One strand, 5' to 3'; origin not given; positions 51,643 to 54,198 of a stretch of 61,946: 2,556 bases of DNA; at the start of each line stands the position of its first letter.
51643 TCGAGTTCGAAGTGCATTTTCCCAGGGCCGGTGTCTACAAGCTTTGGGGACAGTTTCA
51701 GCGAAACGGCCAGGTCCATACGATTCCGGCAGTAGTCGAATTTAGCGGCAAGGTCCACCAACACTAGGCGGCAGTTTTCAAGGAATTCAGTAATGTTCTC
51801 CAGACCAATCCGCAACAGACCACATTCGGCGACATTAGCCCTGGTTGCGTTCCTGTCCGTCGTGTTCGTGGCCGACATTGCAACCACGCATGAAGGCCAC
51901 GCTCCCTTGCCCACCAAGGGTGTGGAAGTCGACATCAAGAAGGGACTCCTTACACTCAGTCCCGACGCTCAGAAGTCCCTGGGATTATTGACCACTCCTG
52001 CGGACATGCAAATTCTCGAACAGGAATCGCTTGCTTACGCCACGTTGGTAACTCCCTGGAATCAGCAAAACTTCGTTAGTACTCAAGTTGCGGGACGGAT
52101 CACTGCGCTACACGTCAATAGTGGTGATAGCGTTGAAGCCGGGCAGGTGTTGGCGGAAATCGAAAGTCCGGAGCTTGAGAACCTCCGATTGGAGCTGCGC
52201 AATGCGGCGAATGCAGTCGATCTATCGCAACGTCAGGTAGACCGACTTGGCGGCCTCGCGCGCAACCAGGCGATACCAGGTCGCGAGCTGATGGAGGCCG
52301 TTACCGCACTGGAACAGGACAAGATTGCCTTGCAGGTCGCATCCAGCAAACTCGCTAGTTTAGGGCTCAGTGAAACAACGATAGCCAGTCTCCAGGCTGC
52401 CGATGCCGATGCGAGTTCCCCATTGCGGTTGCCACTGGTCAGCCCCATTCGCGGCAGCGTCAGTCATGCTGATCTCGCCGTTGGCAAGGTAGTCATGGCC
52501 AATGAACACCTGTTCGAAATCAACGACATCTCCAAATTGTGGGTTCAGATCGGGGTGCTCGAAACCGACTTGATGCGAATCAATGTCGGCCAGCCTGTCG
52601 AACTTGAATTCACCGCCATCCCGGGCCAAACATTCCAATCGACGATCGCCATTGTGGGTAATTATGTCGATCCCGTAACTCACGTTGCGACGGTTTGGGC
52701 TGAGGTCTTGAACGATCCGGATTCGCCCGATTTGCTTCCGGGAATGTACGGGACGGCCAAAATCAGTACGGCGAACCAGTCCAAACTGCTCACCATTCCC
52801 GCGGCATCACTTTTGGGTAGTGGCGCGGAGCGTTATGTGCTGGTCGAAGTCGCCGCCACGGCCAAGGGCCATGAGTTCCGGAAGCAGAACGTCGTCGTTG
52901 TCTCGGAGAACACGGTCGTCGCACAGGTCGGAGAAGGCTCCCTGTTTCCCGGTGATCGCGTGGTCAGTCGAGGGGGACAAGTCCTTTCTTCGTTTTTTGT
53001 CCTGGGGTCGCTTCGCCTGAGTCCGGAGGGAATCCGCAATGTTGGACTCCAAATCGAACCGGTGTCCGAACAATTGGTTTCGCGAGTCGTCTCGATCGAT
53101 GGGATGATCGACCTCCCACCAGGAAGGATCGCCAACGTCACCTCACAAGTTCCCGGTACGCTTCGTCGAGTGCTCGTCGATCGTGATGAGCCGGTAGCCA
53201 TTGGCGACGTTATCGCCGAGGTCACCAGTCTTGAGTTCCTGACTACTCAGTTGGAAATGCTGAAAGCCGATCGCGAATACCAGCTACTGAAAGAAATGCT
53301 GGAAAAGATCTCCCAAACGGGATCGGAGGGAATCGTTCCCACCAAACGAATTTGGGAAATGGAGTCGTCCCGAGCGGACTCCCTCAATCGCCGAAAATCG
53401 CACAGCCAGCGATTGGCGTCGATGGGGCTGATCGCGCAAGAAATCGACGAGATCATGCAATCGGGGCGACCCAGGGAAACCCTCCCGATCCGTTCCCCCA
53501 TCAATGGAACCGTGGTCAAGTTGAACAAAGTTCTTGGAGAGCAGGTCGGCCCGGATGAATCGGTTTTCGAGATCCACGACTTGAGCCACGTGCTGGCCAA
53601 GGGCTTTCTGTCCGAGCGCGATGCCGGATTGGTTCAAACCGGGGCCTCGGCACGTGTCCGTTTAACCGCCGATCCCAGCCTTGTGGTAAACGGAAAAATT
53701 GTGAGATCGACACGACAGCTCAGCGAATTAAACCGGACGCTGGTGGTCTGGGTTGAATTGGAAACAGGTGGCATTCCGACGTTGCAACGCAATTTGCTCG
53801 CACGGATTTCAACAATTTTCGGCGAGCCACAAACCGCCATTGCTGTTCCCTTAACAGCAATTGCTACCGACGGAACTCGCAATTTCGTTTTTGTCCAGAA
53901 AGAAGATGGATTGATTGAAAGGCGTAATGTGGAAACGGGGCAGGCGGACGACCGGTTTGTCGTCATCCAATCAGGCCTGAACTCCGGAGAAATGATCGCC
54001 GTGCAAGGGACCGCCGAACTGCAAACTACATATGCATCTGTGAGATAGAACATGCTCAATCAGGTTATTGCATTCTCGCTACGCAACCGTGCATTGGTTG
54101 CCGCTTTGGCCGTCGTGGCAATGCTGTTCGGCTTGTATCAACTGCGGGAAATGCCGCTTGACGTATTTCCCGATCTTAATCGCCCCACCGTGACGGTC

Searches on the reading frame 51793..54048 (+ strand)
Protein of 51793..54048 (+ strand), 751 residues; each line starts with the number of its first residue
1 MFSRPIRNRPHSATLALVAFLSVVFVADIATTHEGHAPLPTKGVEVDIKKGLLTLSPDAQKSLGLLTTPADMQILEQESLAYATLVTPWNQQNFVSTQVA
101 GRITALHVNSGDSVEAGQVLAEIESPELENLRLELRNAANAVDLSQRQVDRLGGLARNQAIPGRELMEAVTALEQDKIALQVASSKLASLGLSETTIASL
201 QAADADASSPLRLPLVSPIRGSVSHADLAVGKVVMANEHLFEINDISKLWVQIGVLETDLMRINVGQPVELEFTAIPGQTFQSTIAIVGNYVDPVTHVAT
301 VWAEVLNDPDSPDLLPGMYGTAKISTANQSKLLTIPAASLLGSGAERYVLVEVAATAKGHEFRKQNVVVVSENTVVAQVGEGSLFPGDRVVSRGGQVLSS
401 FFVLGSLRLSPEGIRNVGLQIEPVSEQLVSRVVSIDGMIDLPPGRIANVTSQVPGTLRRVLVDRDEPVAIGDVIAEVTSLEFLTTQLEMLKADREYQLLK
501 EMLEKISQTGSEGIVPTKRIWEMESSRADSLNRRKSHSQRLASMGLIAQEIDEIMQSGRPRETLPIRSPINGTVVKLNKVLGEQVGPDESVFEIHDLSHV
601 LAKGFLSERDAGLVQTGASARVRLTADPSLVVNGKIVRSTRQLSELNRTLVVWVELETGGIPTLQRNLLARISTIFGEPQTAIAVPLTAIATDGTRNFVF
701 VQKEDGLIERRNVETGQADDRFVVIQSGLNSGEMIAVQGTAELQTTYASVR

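Call 89: search_protein_families(library=pfam, proteins=[window:51793-54048:+], max_evalue=0.0001)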
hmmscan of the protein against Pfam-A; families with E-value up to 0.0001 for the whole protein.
window:51793-54048:+ (751 aa): 5 families
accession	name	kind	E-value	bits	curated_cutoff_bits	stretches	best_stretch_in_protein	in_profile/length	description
PF16576.10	HlyD_D23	-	1.1e-67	227.9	30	2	91-319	18-213/214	Barrel-sandwich domain of CusB or HlyD membrane-fusion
PF13437.12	HlyD_3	-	4.6e-30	104.9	22.2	2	566-657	2-94/106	HlyD family secretion protein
PF13533.13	Biotin_lipoyl_2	-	6e-14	51.9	29.8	1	95-124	3-32/32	Biotin-lipoyl like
PF00364.28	Biotin_lipoyl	-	3.1e-08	33.7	22.1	0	95-123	45-73/73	Biotin-requiring enzyme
PF01551.29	Peptidase_M23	-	1.9e-05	25.2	28.7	0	70-143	20-95/96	Peptidase family M23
